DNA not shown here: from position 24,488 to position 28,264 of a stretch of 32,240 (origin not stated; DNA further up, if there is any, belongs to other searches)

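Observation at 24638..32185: Two intact, anciently diverged PilY1-family genes in tandem, separated only by a PilE-type pilin gene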

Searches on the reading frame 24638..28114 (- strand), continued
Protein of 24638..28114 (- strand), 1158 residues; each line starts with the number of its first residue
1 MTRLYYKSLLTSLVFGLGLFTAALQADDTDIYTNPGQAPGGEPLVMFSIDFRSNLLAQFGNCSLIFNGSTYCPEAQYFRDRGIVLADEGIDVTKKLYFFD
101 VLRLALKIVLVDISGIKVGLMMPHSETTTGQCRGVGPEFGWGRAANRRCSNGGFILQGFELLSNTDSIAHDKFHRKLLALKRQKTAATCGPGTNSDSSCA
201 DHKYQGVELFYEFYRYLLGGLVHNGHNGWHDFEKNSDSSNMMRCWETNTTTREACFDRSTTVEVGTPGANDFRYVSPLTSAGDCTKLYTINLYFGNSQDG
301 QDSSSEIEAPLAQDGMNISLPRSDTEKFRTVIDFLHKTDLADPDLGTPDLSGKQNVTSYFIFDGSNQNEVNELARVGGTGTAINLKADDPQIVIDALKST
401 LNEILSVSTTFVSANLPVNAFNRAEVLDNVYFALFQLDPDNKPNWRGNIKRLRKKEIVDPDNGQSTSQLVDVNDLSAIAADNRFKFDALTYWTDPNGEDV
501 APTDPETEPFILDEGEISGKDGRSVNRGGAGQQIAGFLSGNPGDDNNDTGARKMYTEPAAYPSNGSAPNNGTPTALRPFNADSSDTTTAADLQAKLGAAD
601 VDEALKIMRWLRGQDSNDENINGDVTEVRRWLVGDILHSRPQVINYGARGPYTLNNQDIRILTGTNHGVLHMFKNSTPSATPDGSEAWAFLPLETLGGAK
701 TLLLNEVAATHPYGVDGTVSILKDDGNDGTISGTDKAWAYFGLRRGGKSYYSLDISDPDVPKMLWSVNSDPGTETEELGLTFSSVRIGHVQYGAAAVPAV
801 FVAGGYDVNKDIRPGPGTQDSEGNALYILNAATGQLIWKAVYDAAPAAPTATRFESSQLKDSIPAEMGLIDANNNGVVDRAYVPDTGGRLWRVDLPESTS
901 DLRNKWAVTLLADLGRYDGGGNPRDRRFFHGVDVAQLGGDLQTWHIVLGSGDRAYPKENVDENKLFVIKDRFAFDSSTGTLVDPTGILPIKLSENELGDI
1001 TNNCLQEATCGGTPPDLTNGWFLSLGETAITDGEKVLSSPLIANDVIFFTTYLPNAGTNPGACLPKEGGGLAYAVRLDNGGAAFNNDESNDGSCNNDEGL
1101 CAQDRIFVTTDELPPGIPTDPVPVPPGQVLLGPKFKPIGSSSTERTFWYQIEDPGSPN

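Call 26: find_related_loci(query=A2, collection=metagenome_contigs, flank=10000)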
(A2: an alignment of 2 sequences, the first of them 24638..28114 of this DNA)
Query A2 (1158 aa) in metagenome_contigs; peptide patterns used: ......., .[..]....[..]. (x = any residue, [..] = any of these).
338 stretches matched a pattern; 24 encode a relative of the query (tblastn E <= 1e-3); 24 distinct loci.
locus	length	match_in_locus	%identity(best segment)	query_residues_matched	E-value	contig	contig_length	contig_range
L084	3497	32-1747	77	586-1158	0e+0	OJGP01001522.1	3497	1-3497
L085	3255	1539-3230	63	4-577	0e+0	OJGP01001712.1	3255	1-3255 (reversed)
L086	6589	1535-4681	37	4-1155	0e+0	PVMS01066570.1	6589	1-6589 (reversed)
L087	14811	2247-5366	36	2-1158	0e+0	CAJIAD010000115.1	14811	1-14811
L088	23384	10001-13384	35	13-1150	4e-169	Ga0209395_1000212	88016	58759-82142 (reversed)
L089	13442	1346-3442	34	331-1085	5e-101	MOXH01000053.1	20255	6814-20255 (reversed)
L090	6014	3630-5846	31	348-1149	2e-80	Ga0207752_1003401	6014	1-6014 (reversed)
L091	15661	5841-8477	28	210-1151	1e-73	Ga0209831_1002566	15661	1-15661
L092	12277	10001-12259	28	329-1124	7e-69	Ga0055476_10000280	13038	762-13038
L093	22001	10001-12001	29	340-1081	2e-67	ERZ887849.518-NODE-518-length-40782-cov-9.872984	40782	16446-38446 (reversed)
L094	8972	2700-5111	28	273-1124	3e-66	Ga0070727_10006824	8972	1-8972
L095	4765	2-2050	29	408-1124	4e-63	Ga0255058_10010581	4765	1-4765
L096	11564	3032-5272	30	350-1124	2e-62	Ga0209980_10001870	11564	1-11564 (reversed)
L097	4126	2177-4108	27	331-1065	1e-50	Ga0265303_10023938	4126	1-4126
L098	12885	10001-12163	27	331-1124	1e-48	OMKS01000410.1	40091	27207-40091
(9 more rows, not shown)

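Call 33: search_solved_structures(query=A1, max_evalue=0.001, show_alignments=2)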
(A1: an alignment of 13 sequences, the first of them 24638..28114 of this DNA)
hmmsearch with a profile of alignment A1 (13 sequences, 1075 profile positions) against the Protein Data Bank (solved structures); distinct sequences matched with E-value up to 0.001: 1.
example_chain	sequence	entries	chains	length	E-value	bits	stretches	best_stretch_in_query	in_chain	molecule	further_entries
3hx6_A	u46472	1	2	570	2.6e-22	82.1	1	542-832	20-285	Type 4 fimbrial biogenesis protein PilY1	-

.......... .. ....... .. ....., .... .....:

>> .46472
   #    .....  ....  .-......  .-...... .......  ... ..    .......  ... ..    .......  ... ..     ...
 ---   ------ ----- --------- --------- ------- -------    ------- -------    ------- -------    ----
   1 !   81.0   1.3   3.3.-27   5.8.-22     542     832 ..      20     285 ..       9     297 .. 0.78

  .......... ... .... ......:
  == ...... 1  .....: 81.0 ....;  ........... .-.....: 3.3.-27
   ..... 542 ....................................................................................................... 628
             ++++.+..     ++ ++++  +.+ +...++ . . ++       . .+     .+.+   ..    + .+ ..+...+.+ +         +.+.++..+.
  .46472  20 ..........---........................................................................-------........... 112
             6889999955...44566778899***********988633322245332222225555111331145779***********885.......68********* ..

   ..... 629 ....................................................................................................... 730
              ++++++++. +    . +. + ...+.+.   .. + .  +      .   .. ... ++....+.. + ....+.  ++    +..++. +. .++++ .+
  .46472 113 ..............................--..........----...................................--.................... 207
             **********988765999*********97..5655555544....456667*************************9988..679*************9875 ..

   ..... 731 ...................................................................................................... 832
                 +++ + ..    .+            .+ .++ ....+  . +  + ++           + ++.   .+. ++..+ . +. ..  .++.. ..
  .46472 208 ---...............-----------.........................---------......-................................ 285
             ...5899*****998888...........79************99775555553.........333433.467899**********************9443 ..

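Call 50: list_cluster_members(proteins=[P0001, P0003])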
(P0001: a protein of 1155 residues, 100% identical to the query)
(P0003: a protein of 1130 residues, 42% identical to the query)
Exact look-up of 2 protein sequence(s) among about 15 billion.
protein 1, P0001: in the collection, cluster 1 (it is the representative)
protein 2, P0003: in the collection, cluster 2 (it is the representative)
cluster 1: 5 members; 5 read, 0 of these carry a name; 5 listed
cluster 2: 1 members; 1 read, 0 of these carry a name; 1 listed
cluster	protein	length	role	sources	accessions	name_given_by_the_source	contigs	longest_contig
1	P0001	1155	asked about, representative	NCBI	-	-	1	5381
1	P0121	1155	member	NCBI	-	-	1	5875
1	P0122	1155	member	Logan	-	-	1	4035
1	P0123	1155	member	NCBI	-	-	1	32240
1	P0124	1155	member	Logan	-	-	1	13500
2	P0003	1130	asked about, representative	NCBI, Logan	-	-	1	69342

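Call 51: find_encoding_contigs(protein=P0124, flank=10000, max_places=4)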
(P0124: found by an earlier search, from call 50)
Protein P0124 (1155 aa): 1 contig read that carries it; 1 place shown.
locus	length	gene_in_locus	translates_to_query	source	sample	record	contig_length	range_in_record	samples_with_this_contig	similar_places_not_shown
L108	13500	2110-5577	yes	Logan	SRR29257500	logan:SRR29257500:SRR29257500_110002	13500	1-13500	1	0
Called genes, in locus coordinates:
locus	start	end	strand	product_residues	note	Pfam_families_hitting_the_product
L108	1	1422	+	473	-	?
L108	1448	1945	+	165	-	PF07963:N_methyl, PF16732:ComP_DUS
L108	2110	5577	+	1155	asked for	PF05567:T4P_PilY1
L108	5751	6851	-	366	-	PF00890:FAD_binding_2, PF01266:DAO, PF01494:FAD_binding_3 (faint), PF03486:HI0933_like (faint), PF07992:Pyr_redox_2 (faint), PF13450:NAD_binding_8 (weak), PF01593:Amino_oxidase (faint)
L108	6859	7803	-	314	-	PF02401:LYTB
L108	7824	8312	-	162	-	PF01252:Peptidase_A8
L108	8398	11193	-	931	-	PF00133:tRNA-synt_1, PF09334:tRNA-synt_1g, PF13603:tRNA-synt_1_2 (weak), PF01406:tRNA-synt_1e (weak), PF01921:tRNA-synt_1f (weak), PF08264:Anticodon_1, PF06827:zf-FPG_IleRS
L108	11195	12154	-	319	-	PF06574:FAD_syn, PF01687:Flavokinase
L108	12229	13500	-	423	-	?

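Call 52: find_encoding_contigs(protein=P0121, flank=10000, max_places=4)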
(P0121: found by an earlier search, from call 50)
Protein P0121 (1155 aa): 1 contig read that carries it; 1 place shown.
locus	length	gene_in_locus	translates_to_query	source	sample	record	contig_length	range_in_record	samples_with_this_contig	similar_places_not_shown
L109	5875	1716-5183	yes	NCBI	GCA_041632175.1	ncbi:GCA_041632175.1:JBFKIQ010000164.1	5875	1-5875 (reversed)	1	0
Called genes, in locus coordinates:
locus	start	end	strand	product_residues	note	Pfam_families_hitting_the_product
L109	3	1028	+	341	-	?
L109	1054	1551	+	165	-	PF07963:N_methyl, PF16732:ComP_DUS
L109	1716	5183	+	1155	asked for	PF05567:T4P_PilY1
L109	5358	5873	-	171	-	?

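Call 54: predict_structure(alignment_id=A3)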
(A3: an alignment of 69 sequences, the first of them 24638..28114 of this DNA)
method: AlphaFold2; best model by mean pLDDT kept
length: 1158 residues; sequences in the alignment: 69
mean_pLDDT: 79.6   pTM: 0.79
mean pLDDT of the five models: 79.6, 78.3, 77.5, 76.3, 76.0
residues with pLDDT >= 90: 429; 70-90: 476; 50-70: 126; < 50: 127
segments of 3 or more residues with pLDDT < 50: 1-3, 15-31, 33-35, 129-131, 133-148, 193-197, 234-240, 408-426, 503-507, 509-518, 525-537, 1028-1030, 1142-1144, 1146-1158
pLDDT, mean of each block of 10 residues (from residue 1): 55 46 42 55 91 80 90 94 91 89 92 89 68 45 44 86 88 91 62 49 81 93 71 47 69 78 74 88 86 79 88 91 90 92 82 87 83 86 81 87 66 36 50 78 79 84 80 84 77 65 49 48 51 44 86 90 62 94 92 96 95 86 82 76 91 91 90 91 89 93 88 84 88 93 90 96 94 92 89 89 88 70 95 95 94 93 92 88 94 88 90 85 81 85 91 65 90 84 72 93 89 91 73 79 90 66 65 92 85 84 87 76 80 80 46 31
secondary structure, 60 per line:
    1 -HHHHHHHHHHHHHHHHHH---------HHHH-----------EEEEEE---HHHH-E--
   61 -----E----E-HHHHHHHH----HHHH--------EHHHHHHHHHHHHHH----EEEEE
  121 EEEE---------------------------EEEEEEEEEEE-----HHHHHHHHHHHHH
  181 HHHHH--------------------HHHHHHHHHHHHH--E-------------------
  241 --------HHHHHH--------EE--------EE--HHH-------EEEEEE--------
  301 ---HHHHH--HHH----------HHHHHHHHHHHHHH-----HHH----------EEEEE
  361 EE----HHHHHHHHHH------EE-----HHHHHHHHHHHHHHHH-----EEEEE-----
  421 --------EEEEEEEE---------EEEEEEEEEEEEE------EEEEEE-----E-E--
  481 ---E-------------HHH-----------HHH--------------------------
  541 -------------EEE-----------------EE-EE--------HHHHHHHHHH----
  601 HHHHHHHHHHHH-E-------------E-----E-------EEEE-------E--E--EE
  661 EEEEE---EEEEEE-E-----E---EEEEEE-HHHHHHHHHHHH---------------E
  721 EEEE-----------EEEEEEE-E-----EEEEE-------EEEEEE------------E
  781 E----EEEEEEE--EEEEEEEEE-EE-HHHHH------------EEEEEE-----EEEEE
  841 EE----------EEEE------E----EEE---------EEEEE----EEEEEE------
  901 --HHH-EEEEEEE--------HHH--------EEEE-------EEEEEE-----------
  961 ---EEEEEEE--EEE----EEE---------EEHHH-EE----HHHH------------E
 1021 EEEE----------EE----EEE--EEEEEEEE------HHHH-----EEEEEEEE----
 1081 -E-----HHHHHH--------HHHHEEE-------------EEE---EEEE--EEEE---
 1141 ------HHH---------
elements in order (helices of 4 or more, strands of 3 or more residues): H2-19 H29-32 E44-49 H53-56 H73-80 H85-88 H98-111 E116-124 E152-162 H168-185 H206-218 H249-254 E287-292 H304-308 H324-337 E356-362 H367-376 H390-405 E411-415 E429-436 E446-458 E465-470 E554-556 H587-596 H601-612 E642-645 E659-665 E669-674 E686-691 H693-704 E720-724 E736-742 E750-754 E762-767 E786-792 E795-803 H808-812 E825-830 E836-842 E853-856 E868-870 E880-884 E889-894 E907-913 E933-936 E944-949 E964-970 E973-975 E980-982 H1004-1007 E1020-1024 E1041-1043 E1046-1053 H1060-1063 E1069-1076 H1088-1093 H1102-1105 E1106-1108 E1122-1124 E1128-1131 E1134-1137

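Call 57: fold_search(model_id=the predicted structure, library=pdb)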
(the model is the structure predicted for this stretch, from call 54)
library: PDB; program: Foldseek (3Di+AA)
matches with E <= 10: 1020; with E <= 0.001: 172
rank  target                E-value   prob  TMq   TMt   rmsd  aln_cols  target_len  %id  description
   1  3hx6_B                3.3e-17  1.00  0.26  0.58   6.6       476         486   20  Crystal structure of Pseudomonas aeruginosa PilY1 C-terminal domain (released 2010-01-26)
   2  3hx6_A                1.4e-16  1.00  0.26  0.57   5.7       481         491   19  Crystal structure of Pseudomonas aeruginosa PilY1 C-terminal domain (released 2010-01-26)
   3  9dkh_C                1.4e-06  1.00  0.17  0.48   9.5       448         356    8  CryoEM structures of yeast cytoplasmic dynein in the presence of ATP and Lis1. (released 2025-05-28)
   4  9n6v_LS               1.5e-06  1.00  0.15  0.32  12.8       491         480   12  SSU processome maturation and disassembly, State A (released 2025-11-05)
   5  7tt2_B                3.0e-06  1.00  0.16  0.38  10.1       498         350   11  BamABCDE bound to substrate EspP class 3 (released 2022-03-30)
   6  9dld_C                3.9e-06  1.00  0.16  0.46  10.3       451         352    8  CryoEM structures of yeast cytoplasmic dynein in the presence of ATP and Lis1. (released 2025-05-28)
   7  7mgm_C                4.8e-06  1.00  0.16  0.47   8.8       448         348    9  Structure of yeast cytoplasmic dynein with AAA3 Walker B mutation bound to Lis1 (released 2022-01-19)
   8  9dle_B                4.8e-06  1.00  0.12  0.31  11.9       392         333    9  CryoEM structures of yeast cytoplasmic dynein in the presence of ATP and Lis1. (released 2025-05-28)
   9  9n74_LS               5.6e-06  1.00  0.16  0.35  10.0       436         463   11  SSU processome maturation and disassembly, State H (released 2025-10-29)
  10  9n73_LQ               5.9e-06  0.93  0.08  0.11  19.5       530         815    8  SSU processome maturation and disassembly, State G (released 2025-10-29)
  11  5wlc_LS               6.6e-06  1.00  0.16  0.33  10.2       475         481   13  The complete structure of the small subunit processome (released 2017-09-27)
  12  9dld_B                6.9e-06  1.00  0.17  0.52   7.3       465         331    8  CryoEM structures of yeast cytoplasmic dynein in the presence of ATP and Lis1. (released 2025-05-28)
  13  8bwc_B                1.2e-05  1.00  0.16  0.42  10.5       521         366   12  E. coli BAM complex (BamABCDE) wild-type (released 2023-05-24)
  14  9g33_UR               1.3e-05  1.00  0.14  0.29  13.1       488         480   11  Stalled 90S - Utp23-Krr1-deltaC3 (released 2025-06-18)
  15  8dzz_C                1.4e-05  1.00  0.17  0.49   7.7       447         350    8  Cryo-EM structure of chi dynein bound to Lis1 (released 2023-08-30)
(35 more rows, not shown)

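Call 59: search_protein_families(library=ncbifam, proteins=[window:24638-28114:-], max_evalue=0.001)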
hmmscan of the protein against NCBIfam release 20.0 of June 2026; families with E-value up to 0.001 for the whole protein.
window:24638-28114:- (1158 aa): 1 family
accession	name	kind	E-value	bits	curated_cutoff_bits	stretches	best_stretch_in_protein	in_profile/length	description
NF040838.1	T4_PilC_Neiss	equivalog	1.8e-08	32.9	350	1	711-909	593-764/1037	PilC family type IV pilus tip adhesin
